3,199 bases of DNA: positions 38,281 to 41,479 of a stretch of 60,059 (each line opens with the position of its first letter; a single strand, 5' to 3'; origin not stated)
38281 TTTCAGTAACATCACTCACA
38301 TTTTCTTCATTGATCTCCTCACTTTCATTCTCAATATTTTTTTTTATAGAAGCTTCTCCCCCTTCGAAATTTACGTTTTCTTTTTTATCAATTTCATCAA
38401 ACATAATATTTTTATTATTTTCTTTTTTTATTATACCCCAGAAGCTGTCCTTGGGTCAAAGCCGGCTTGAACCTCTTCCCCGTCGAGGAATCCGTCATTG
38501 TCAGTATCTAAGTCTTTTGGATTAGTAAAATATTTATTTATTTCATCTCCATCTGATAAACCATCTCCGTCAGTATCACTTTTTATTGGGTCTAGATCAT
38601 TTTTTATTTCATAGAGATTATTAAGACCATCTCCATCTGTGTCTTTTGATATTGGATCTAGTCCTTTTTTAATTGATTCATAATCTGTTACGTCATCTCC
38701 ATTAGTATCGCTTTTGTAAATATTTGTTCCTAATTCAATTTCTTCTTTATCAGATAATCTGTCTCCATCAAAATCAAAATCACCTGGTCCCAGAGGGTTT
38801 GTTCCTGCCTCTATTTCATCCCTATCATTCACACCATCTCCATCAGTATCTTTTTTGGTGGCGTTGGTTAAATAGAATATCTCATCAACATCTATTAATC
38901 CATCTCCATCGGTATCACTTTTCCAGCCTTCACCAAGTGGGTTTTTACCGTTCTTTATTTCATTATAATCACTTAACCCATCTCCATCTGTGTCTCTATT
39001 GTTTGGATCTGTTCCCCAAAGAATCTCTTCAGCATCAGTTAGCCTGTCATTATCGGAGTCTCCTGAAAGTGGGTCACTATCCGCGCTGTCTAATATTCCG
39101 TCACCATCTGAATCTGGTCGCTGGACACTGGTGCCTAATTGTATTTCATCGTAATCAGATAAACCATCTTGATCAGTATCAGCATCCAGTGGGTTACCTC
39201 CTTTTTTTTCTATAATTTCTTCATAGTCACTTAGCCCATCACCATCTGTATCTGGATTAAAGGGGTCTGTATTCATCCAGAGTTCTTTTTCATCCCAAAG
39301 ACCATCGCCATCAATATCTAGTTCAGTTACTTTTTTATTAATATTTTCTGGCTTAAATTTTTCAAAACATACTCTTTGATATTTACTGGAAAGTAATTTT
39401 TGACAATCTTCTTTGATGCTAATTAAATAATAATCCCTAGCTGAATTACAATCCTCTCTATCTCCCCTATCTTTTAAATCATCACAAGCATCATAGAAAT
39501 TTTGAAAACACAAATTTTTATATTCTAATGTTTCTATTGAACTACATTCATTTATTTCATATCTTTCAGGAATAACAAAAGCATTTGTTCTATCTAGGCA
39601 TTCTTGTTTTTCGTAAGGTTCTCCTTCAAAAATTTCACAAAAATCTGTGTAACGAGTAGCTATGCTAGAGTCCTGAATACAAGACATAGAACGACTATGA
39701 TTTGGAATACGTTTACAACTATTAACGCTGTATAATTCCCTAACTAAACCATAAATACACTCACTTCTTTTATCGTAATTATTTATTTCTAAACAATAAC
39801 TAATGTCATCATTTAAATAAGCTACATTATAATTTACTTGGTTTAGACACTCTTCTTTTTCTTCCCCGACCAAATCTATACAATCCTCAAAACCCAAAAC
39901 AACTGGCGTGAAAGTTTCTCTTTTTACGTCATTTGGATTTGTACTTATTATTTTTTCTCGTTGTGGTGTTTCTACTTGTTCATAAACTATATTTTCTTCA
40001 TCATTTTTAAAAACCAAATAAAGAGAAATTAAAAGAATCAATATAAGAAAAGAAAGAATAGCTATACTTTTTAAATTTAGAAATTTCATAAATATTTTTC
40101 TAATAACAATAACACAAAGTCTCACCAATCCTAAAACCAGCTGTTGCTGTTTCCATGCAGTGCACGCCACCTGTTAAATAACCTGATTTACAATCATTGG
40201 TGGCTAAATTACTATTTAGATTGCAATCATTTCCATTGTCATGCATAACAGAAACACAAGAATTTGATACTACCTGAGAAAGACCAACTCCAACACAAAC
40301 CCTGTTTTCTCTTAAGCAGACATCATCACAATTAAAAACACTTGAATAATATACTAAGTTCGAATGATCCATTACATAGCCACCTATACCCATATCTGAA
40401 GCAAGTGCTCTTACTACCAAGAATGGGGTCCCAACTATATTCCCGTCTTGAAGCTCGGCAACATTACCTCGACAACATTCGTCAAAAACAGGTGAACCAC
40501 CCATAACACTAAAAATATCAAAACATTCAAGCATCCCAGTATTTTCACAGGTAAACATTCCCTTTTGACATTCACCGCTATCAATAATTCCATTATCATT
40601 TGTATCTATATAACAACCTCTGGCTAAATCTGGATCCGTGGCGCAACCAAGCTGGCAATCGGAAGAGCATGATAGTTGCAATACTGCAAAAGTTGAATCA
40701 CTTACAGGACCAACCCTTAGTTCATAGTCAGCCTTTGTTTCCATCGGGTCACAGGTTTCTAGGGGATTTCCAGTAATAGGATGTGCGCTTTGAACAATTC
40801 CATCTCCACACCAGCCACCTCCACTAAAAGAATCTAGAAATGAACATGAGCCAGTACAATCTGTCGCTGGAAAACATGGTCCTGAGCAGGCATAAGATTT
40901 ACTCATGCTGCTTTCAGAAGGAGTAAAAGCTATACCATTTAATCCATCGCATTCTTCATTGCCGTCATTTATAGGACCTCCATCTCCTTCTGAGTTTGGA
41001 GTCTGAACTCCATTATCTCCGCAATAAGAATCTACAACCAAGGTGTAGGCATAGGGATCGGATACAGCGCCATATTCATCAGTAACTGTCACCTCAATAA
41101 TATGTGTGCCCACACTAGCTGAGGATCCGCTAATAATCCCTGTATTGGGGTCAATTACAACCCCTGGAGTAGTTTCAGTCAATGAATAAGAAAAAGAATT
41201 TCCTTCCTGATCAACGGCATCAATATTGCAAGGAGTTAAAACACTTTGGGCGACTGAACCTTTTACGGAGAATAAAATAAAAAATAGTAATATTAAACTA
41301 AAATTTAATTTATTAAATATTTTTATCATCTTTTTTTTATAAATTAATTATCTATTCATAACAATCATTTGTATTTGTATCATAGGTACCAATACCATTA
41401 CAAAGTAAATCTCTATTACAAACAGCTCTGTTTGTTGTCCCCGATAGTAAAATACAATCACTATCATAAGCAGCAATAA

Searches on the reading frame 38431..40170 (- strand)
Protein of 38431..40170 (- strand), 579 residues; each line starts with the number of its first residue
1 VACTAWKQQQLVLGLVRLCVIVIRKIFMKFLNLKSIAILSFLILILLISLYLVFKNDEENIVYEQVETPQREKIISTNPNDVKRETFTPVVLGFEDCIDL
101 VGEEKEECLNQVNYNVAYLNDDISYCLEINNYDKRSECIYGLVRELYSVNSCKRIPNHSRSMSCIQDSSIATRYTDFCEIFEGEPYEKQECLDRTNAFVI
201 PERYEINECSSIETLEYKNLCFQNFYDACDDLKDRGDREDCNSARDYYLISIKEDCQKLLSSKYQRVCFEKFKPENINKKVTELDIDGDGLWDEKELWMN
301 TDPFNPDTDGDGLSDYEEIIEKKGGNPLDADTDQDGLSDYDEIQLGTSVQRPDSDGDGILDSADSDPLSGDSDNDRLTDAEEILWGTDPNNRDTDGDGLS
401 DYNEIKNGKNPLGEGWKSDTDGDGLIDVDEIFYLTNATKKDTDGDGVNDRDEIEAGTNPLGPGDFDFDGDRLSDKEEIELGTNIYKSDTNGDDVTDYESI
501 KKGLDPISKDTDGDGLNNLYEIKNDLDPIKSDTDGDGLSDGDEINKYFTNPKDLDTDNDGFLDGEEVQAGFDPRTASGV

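Call 11: search_protein_families(library=phrogs, proteins=[window:38431-40170:-], max_evalue=0.001)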
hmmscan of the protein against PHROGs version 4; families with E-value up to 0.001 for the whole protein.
window:38431-40170:- (579 aa): 1 family
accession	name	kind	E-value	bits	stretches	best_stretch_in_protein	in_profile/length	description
phrog_36046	-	unknown function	0.00054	20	0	330-391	294-351/506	-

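Call 19: search_protein_families(library=pfam, proteins=[window:38431-40170:-], max_evalue=0.001)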
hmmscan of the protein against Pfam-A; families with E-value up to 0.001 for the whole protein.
window:38431-40170:- (579 aa): 1 family
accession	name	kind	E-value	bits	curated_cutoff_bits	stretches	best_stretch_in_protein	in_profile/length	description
PF18884.5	TSP3_bac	-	1.6e-45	153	25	5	441-460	1-20/22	Bacterial TSP3 repeat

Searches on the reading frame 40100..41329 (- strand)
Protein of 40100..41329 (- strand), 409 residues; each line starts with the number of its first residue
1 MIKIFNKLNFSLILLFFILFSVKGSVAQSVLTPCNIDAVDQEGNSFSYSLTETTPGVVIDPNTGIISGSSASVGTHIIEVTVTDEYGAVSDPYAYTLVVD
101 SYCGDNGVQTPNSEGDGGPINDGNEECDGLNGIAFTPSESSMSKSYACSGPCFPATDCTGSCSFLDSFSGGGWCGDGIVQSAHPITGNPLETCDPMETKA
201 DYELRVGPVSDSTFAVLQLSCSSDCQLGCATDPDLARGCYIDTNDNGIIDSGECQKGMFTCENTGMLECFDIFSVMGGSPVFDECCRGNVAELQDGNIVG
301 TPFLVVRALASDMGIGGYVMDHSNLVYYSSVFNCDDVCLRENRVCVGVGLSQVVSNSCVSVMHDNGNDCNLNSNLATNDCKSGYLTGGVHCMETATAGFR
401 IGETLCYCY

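Call 11: search_protein_families(library=phrogs, proteins=[window:40100-41329:-], max_evalue=0.001)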
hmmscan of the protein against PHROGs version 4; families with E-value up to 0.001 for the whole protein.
window:40100-41329:- (409 aa): 0 families

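Call 19: search_protein_families(library=pfam, proteins=[window:40100-41329:-], max_evalue=0.001)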
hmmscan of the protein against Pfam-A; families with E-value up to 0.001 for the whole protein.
window:40100-41329:- (409 aa): 1 family
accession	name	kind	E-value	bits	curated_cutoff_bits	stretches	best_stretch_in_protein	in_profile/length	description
PF05345.18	He_PIG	-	6.9e-07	30.1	24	1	40-99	31-95/96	Putative Ig domain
